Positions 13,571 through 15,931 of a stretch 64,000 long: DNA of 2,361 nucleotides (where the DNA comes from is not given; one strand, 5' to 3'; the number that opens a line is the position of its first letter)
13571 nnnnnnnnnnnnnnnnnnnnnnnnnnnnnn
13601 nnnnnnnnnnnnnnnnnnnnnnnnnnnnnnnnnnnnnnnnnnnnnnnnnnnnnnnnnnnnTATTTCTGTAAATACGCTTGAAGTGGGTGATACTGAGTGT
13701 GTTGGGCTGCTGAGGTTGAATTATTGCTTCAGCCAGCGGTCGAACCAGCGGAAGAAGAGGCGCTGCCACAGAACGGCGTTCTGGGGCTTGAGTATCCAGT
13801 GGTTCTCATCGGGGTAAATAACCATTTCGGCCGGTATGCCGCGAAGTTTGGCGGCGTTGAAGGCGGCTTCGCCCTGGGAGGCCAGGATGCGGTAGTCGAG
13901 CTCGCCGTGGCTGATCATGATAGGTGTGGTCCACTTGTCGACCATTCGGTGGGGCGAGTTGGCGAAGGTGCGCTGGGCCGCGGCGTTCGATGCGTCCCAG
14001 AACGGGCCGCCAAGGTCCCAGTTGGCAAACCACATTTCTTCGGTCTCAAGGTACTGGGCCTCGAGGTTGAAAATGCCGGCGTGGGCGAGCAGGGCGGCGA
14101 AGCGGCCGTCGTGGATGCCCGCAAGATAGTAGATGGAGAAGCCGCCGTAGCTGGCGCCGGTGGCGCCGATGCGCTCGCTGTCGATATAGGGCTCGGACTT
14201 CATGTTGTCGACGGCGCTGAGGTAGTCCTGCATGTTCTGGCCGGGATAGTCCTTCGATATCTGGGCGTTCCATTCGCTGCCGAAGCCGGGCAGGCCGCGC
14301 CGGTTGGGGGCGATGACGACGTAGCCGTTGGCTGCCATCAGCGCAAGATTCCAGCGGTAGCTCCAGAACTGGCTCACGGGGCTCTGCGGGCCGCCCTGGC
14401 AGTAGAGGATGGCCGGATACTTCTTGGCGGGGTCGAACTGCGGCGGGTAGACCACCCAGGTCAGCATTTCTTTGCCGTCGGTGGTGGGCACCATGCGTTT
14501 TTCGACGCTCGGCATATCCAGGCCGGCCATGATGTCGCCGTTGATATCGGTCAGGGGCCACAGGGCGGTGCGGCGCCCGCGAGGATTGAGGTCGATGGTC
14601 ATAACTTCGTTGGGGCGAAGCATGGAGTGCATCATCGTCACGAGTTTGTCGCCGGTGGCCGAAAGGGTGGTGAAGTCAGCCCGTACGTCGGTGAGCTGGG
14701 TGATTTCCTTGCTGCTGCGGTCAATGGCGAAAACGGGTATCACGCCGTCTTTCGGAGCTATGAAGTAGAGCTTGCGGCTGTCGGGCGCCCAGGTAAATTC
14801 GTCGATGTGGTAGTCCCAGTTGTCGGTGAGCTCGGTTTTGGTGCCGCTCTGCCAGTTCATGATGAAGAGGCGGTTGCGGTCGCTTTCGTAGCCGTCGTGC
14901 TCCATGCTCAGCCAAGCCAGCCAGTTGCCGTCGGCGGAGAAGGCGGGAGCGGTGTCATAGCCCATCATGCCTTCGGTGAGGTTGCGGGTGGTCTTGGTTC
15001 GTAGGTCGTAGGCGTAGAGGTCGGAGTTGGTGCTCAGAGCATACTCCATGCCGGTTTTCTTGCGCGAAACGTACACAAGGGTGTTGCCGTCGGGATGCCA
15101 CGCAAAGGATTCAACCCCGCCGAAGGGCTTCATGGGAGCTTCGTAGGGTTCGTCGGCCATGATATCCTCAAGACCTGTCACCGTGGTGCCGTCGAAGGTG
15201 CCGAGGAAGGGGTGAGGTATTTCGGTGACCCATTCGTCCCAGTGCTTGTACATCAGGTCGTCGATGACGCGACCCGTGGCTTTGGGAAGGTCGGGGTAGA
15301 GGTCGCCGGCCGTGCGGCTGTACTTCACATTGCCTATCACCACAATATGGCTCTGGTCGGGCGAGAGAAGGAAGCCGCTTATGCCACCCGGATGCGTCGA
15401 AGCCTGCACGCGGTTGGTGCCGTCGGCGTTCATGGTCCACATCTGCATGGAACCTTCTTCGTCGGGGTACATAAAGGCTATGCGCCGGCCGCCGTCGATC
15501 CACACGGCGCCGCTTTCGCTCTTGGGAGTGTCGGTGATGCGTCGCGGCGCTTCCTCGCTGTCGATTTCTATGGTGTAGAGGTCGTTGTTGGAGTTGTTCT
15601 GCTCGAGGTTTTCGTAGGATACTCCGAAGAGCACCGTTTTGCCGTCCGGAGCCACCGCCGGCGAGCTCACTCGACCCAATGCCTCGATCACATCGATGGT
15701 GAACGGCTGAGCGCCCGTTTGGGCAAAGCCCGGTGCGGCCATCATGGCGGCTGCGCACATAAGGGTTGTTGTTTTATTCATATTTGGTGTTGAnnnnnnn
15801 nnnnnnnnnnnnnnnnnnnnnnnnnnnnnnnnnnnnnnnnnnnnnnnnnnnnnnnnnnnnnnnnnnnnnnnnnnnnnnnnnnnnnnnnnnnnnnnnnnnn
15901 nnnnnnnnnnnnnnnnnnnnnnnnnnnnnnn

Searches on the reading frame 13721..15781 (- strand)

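Call 12: search_protein_families(library=pfam, proteins=[window:13721-15781:-], max_evalue=0.01)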
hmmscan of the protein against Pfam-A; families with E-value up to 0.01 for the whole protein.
window:13721-15781:- (686 aa): 11 families
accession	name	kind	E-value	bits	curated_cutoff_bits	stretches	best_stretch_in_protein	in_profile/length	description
PF00326.27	Peptidase_S9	-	3.6e-51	174.1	22.6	1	473-685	1-211/213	Prolyl oligopeptidase family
PF07676.18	PD40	-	7.4e-20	70.8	20.9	2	274-297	9-32/38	WD40-like Beta Propeller Repeat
PF02129.25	Peptidase_S15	-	1.6e-07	31.7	23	1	435-582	1-142/262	X-Pro dipeptidyl-peptidase (S15 family)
PF01738.24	DLH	-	2.1e-07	31.2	21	1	482-668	37-193/217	Dienelactone hydrolase family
PF25174.1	Beta-prop_THOC3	-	9.8e-06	25.2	305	0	247-371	63-175/272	THOC3 beta-propeller domain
PF00561.26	Abhydrolase_1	-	2.1e-05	24.8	25.8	1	456-595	1-127/245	alpha/beta hydrolase fold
PF00930.27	DPPIV_N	-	4.2e-05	22.9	22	0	246-319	16-324/354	Dipeptidyl peptidase IV (DPP IV) N-terminal region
PF12697.13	Abhydrolase_6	-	0.00017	22.8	26.3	1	463-661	6-177/217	Alpha/beta hydrolase family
PF00756.26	Esterase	-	0.00054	20.2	22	1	443-633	11-198/251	Putative esterase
PF14583.12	Pectate_lyase22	-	0.00094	18.4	30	0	227-317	244-334/386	Oligogalacturonate lyase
PF20434.5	BD-FAE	-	0.0018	18.2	26.8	0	560-638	132-209/215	BD-FAE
